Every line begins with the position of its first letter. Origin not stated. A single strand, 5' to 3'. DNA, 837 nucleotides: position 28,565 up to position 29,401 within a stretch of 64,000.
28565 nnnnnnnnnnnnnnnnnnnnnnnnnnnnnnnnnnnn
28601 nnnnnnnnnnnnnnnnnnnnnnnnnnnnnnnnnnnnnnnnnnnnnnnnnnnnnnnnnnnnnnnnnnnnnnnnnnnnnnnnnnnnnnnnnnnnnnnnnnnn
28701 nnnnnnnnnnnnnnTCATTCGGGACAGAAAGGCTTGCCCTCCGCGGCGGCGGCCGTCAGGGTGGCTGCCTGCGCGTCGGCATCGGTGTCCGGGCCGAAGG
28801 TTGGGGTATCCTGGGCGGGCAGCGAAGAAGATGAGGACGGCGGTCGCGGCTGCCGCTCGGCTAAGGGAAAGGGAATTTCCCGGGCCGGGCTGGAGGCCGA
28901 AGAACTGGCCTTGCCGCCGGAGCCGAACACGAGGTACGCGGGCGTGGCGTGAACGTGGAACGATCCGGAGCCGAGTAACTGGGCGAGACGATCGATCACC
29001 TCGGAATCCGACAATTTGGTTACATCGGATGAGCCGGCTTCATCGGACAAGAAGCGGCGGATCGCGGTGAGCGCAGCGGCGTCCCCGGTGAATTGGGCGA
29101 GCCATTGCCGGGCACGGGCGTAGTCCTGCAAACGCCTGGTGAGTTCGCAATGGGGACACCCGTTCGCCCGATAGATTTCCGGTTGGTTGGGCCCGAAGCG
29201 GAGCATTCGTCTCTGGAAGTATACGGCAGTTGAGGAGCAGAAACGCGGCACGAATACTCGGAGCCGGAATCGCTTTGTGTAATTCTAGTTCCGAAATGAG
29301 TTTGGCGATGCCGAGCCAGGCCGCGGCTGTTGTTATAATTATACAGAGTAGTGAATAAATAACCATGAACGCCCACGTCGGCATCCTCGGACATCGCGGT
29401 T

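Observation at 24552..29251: Orphan DUF4123-adaptor operon with an atypical, signal-less PT-repeat/CarboxypepD_reg cargo and no VgrG/PAAR/T6SS genes nearby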

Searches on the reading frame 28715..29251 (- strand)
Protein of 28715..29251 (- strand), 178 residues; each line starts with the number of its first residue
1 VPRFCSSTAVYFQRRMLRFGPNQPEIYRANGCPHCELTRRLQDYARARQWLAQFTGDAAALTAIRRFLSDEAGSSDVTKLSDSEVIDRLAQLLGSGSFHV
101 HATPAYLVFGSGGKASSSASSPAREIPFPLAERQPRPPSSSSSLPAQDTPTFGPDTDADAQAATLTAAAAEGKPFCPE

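Call 3: search_protein_families(library=pfam, proteins=[window:28715-29251:-], max_evalue=1)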
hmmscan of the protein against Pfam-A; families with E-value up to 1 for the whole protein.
window:28715-29251:- (178 aa): 1 family
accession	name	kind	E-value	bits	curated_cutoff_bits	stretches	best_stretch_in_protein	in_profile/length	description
PF09275.15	Pertus-S4-tox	-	0.073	13.8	25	0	104-141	25-63/110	Pertussis toxin S4 subunit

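Call 4: search_protein_families(library=ncbifam, proteins=[window:28715-29251:-], max_evalue=1)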
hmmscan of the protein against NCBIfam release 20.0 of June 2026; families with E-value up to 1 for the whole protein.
window:28715-29251:- (178 aa): 1 family
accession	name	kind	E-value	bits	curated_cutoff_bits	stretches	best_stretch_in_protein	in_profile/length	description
NF041082.2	thermosome_alpha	equivalog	0.3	9.9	450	1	23-80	398-457/519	thermosome subunit alpha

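Call 10: find_homologous_proteins(query=window:28715-29251:-)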
Query window:28715-29251:- (178 aa): 6 proteins with E <= 0.001 among 1110 candidates.
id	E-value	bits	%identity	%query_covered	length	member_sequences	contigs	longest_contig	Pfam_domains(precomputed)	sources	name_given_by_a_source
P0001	2.8e-99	348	99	92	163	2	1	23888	-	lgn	-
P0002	3.0e-77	276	80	92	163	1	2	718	-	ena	-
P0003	2.3e-52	195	61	92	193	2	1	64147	-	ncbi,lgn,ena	-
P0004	5.3e-52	194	61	92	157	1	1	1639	-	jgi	jgi:hypothetical protein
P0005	5.2e-50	188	58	92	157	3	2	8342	-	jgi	jgi:hypothetical protein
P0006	1.2e-5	43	31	65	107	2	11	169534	-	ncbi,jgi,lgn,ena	-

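Call 13: find_encoding_contigs(protein=P0003, flank=10000, max_places=4)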
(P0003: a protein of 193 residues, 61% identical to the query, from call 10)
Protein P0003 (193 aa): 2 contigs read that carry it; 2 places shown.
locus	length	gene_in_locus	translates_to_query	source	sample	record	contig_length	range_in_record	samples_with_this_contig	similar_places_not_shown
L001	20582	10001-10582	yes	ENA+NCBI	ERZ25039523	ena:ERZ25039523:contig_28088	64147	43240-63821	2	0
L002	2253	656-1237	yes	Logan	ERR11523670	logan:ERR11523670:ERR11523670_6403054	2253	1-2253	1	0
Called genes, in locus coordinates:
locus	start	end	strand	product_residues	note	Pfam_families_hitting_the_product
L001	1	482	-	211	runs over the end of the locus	PF01471:PG_binding_1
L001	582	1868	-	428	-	PF02321:OEP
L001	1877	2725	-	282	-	PF12704:MacB_PCD, PF02687:FtsX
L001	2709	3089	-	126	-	PF12704:MacB_PCD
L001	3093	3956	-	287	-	PF13424:TPR_12 (faint), PF13428:TPR_14 (faint), PF00515:TPR_1 (faint), PF07719:TPR_2 (faint), PF13174:TPR_6 (faint), PF13181:TPR_8 (faint), PF13432:TPR_16 (faint), PF14559:TPR_19 (weak), +6 more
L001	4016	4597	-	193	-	-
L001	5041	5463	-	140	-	-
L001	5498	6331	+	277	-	PF01177:Asp_Glu_race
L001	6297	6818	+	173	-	PF09832:DUF2059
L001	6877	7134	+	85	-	-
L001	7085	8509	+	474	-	PF01979:Amidohydro_1, PF07969:Amidohydro_3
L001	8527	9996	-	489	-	-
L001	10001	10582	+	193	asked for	-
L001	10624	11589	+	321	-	PF13503:DUF4123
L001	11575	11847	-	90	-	-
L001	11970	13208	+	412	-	PF02368:Big_2 (weak)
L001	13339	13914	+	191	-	-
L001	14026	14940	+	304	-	PF00535:Glycos_transf_2, PF10111:Glyco_tranf_2_2 (weak), PF02709:Glyco_transf_7C (weak)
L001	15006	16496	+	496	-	-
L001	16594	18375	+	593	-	PF20245:DUF6600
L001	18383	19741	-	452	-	PF13742:tRNA_anti_2, PF01336:tRNA_anti-codon, PF02601:Exonuc_VII_L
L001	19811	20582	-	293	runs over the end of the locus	-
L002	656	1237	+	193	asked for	-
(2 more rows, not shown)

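Call 14: find_encoding_contigs(protein=P0006, flank=10000, max_places=5)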
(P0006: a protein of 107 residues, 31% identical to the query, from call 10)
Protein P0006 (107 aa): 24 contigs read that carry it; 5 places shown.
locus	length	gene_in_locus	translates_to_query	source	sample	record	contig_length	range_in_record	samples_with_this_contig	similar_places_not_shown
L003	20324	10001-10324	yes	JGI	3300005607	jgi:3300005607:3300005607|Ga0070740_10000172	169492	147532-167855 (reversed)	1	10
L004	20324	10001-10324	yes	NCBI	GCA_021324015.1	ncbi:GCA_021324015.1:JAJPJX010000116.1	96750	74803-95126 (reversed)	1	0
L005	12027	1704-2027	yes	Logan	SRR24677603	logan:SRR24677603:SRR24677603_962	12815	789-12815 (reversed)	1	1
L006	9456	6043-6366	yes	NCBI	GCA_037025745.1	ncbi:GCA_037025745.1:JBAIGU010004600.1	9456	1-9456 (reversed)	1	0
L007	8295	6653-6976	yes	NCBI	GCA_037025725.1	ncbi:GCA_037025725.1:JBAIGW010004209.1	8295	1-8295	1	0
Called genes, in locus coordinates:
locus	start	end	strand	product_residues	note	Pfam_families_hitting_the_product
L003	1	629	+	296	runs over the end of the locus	PF11453:DUF2950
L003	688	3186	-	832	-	PF00930:DPPIV_N (faint), PF25174:Beta-prop_THOC3 (faint), PF26550:Tricorn_2nd, PF07676:PD40 (weak), PF26549:Tricorn_N, PF07676:PD40, PF26549:Tricorn_N, PF07676:PD40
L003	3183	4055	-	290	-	PF03737:RraA-like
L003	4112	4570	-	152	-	PF01042:Ribonuc_L-PSP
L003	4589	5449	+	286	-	PF04951:Peptidase_M55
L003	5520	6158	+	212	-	PF13489:Methyltransf_23 (faint), PF13649:Methyltransf_25 (weak)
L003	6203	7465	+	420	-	PF02746:MR_MLE_N, PF13378:MR_MLE_C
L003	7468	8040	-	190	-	PF01928:CYTH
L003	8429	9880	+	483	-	PF20695:UbiD_N, PF01977:UbiD, PF20696:UbiD_C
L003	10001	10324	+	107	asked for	-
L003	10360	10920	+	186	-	PF13503:DUF4123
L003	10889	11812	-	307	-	PF00535:Glycos_transf_2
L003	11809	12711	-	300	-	-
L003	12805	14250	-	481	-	PF13620:CarboxypepD_reg, PF13715:CarbopepD_reg_2 (faint)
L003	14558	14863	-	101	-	-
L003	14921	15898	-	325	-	PF01408:GFO_IDH_MocA, PF02894:GFO_IDH_MocA_C, PF22725:GFO_IDH_MocA_C3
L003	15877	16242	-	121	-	PF13431:TPR_17 (faint), PF13414:TPR_11 (faint)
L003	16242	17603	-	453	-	PF13660:DUF4147, PF05161:MOFRL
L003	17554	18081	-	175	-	PF13238:AAA_18, PF01202:SKI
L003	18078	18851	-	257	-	PF00106:adh_short, PF13561:adh_short_C2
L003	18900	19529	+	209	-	PF02190:LON_substr_bdg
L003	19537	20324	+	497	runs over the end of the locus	PF03544:TonB_C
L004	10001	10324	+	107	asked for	-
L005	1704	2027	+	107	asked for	-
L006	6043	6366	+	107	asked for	-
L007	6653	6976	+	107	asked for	-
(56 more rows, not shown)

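Call 15: find_encoding_contigs(protein=P0005, flank=10000, max_places=3)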
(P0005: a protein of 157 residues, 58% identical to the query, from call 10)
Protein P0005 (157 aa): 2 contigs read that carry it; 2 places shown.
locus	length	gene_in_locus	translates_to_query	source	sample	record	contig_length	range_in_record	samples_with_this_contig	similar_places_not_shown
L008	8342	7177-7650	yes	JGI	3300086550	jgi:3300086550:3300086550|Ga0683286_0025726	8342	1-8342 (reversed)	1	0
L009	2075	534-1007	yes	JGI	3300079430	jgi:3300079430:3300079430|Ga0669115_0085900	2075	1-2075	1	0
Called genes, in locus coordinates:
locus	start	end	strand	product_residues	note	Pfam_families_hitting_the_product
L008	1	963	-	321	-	?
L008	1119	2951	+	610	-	-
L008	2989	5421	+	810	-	PF12704:MacB_PCD, PF02687:FtsX, PF12704:MacB_PCD, PF02687:FtsX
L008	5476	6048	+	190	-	PF04542:Sigma70_r2, PF08281:Sigma70_r4_2, PF04545:Sigma70_r4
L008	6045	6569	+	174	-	-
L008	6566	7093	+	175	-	-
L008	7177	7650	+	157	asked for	-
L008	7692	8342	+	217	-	?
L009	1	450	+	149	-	?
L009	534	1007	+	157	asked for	-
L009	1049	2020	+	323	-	PF13503:DUF4123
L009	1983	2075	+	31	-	?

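Call 28: search_protein_families(library=pfam, proteins=[L001:11970-13208:+, L003:12805-14250:-, L003:11809-12711:-, L001:13339-13914:+], max_evalue=0.1)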
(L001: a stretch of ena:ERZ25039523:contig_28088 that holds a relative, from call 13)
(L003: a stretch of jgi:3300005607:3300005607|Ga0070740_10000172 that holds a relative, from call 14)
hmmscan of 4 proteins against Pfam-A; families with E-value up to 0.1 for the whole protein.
L001:11970-13208:+ (412 aa): 4 families
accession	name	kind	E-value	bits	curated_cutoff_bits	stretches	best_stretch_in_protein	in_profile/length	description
PF02368.24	Big_2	-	2e-06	28.1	22.8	1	139-177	28-66/79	Bacterial Ig-like domain (group 2)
PF13620.12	CarboxypepD_reg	-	0.00045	20.9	32.3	1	37-109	6-81/82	Carboxypeptidase regulatory-like domain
PF25354.1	Ig_NUP210_16th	-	0.0031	17.4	27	1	141-187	27-69/72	NUP210-like, Ig-like domain 16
PF20578.4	aBig_2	-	0.016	15.4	27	0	140-182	33-72/89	Atrophied bacterial Ig domain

L003:12805-14250:- (481 aa): 3 families
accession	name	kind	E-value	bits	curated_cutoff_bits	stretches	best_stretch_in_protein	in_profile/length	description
PF13620.12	CarboxypepD_reg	-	5.2e-11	43.2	32.3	1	24-98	3-80/82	Carboxypeptidase regulatory-like domain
PF13715.12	CarbopepD_reg_2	-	2.6e-05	24.6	32.2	1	26-96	4-73/88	CarboxypepD_reg-like domain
PF17210.9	SdrD_B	-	0.0039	17.8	29.7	1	29-91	17-82/112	SdrD B-like domain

L003:11809-12711:- (300 aa): 0 families

L001:13339-13914:+ (191 aa): 0 families

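Call 47: find_encoding_contigs(protein=P0001, flank=10000, max_places=3)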
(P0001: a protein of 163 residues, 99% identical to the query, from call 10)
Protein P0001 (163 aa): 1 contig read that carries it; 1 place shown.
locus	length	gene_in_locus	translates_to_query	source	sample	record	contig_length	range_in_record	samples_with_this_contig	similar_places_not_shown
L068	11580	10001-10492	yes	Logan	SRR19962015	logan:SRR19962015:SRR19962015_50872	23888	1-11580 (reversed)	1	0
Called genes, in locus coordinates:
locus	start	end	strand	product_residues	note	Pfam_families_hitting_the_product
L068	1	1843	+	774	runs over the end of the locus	PF13620:CarboxypepD_reg, PF25183:OMP_b-brl_4 (faint)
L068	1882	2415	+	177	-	PF01965:DJ-1_PfpI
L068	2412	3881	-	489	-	PF01370:Epimerase, PF05368:NmrA, PF13460:NAD_binding_10, PF11066:DUF2867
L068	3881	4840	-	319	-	PF08240:ADH_N, PF00107:ADH_zinc_N, PF13602:ADH_zinc_N_2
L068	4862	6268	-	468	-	PF02129:Peptidase_S15, PF00561:Abhydrolase_1 (weak), PF12697:Abhydrolase_6, PF00326:Peptidase_S9 (faint), PF01738:DLH (faint), PF12146:Hydrolase_4, PF08840:BAAT_C (faint)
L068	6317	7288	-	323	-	-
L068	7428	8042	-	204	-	PF00583:Acetyltransf_1, PF13673:Acetyltransf_10 (weak), PF13508:Acetyltransf_7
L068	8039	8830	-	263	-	PF00696:AA_kinase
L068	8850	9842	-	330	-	PF01118:Semialdhyde_dh, PF22698:Semialdhyde_dhC_1, PF02774:Semialdhyde_dhC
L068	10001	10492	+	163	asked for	-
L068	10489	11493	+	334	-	PF13503:DUF4123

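Call 66: find_homologous_proteins(query=A5, max_evalue=0.00001)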
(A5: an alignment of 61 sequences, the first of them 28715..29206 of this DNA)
Query A5 (61 sequences) (163 aa, profile of the alignment): 12 proteins with E <= 0.00001 among 8000 candidates.
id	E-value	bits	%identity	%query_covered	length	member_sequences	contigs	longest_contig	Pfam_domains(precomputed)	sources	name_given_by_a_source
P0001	6.0e-54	201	99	100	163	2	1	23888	-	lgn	-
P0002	2.7e-53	199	80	100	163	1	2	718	-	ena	-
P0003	1.6e-51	193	61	100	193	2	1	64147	-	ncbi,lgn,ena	-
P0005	2.5e-51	192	58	100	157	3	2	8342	-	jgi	jgi:hypothetical protein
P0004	1.1e-50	190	61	100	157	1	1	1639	-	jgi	jgi:hypothetical protein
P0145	7.1e-34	135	28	99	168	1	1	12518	-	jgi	jgi:hypothetical protein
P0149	6.3e-32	129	21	45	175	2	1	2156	-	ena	-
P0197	1.0e-23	102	34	83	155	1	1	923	-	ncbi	-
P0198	1.9e-19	89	39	73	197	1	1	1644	-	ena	-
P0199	7.0e-19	87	26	89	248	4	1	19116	-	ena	-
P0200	1.3e-11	63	59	13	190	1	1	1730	-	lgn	-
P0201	2.8e-10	59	28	81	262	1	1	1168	-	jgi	jgi:AcrR family transcriptional regulator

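Call 68: find_encoding_contigs(protein=P0199, flank=10000, max_places=2)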
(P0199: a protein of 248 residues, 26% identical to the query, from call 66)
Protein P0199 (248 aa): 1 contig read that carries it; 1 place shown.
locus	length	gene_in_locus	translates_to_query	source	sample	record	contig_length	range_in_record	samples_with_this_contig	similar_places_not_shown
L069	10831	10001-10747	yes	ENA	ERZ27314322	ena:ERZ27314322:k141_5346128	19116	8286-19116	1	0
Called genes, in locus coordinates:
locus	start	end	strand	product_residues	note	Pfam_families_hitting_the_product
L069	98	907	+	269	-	PF14559:TPR_19 (weak), PF07024:ImpE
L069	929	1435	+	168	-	PF04965:GPW_gp25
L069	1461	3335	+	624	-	PF05947:T6SS_TssF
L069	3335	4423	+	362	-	PF06996:T6SS_TssG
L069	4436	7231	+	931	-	PF13191:AAA_16, PF23569:NBD_SMAX1, PF00004:AAA, PF17871:AAA_lid_9, PF00004:AAA (weak), PF07724:AAA_2, PF07728:AAA_5, PF10431:ClpB_D2-small, +4 more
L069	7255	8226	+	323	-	-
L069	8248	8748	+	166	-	PF20598:DUF6795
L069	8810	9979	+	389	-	PF01764:Lipase_3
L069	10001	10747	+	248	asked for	-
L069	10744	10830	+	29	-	?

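Call 71: predict_structure(alignment_id=A5)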
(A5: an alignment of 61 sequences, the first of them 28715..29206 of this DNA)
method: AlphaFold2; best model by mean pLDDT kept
length: 163 residues; sequences in the alignment: 61
mean_pLDDT: 81.4   pTM: 0.56
mean pLDDT of the five models: 81.4, 81.3, 81.2, 80.7, 79.9
residues with pLDDT >= 90: 70; 70-90: 53; 50-70: 33; < 50: 7
segments of 3 or more residues with pLDDT < 50: 97-102
pLDDT, mean of each block of 10 residues (from residue 1): 88 83 81 93 95 89 95 95 87 58 54 64 64 81 90 89 68
secondary structure, 60 per line:
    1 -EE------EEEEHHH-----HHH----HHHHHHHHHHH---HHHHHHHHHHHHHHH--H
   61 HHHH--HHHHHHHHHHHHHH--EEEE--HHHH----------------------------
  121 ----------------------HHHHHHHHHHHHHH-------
elements in order: E10-13 H29-39 H43-57 H60-64 H67-80 E83-86 H89-92 H143-156

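Call 75: fold_search(model_id=the predicted structure, library=pdb)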
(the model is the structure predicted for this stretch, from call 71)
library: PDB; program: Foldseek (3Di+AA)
matches with E <= 10: 43; with E <= 0.001: 0
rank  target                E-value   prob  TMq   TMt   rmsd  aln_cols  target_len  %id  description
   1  9nds_A                1.7e+00  0.06  0.15  0.11   7.6        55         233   14  Miniaturized HLA A*02-TAX bound to A6c134 TCR (released 2026-01-14)
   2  7qat                  3.7e+00  0.12  0.21  0.17   4.5        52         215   13  Crystal structure of a cyclodipeptide synthase from Parcubacteria bacterium RAAC4_OD1_1, E174L (released 2022-09-28)
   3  6awb_03               4.2e+00  0.03  0.15  0.03  14.3       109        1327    9  Structure of 30S ribosomal subunit and RNA polymerase complex in non-rotated state (released 2017-10-18)
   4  7vbv_A                4.2e+00  0.01  0.12  0.08  10.6        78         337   10  Crystal structure of human pyruvate dehydrogenase kinase 2 in complex with compound 7 (released 2022-02-16)
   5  3whn_A                4.4e+00  0.02  0.10  0.12  10.8        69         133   14  Hemerythrin-like domain of DcrH I119H mutant (met) (released 2014-02-26)
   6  7vh9_MODEL_1_A        5.3e+00  0.02  0.14  0.18  19.8       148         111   14  Solution structure of the chimeric peptide of the first SURP domain of Human SF3A1 and the interacting region  (released 2022-09-28)
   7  3u61_B                5.6e+00  0.08  0.24  0.15   7.0        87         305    8  Structure of T4 Bacteriophage Clamp Loader Bound To Closed Clamp, DNA and ATP Analog and ADP (released 2012-01-04)
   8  9ew6_A                6.0e+00  0.03  0.13  0.10   9.3        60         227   27  Binary structure of 14-3-3s and BRAF phosphopeptide (pS365) (released 2025-04-16)
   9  6fws_A                6.0e+00  0.03  0.17  0.06  13.2        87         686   14  Structure of DinG in complex with ssDNA and ADPBeF (released 2018-12-19)
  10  9hy4_C                6.0e+00  0.02  0.14  0.11   7.7        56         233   16  Solubly expressed miniaturized SMART H2-Db (released 2025-12-31)
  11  8w52_O                6.4e+00  0.02  0.11  0.15  10.8        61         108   15  p17 protein structure of HIV2 when OLA1 existing (released 2023-09-13)
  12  1zbu_B                6.8e+00  0.06  0.24  0.14   5.4        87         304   11  crystal structure of full-length 3'-exonuclease (released 2006-09-19)
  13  8cv1_B                6.8e+00  0.03  0.19  0.05   9.0        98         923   13  ACP1-KS-AT domains of mycobacterial Pks13 (released 2023-02-15)
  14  9dge                  6.8e+00  0.02  0.14  0.09  10.3        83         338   11  Tetrahydroprotoberberine N-methyltransferase product complex with dextromethorphan and SAM (released 2025-09-17)
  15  9x25_I                7.2e+00  0.06  0.21  0.12   5.8        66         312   12  Target analog-bound type III-B Cmr complex of Archaeoglobus fulgidus (released 2025-12-10)
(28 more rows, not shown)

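Call 94: search_protein_families(library=pfam, proteins=[L069:7255-8226:+], max_evalue=0.001)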
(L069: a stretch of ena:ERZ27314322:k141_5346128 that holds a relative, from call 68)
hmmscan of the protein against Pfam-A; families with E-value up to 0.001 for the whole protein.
L069:7255-8226:+ (323 aa): 0 families
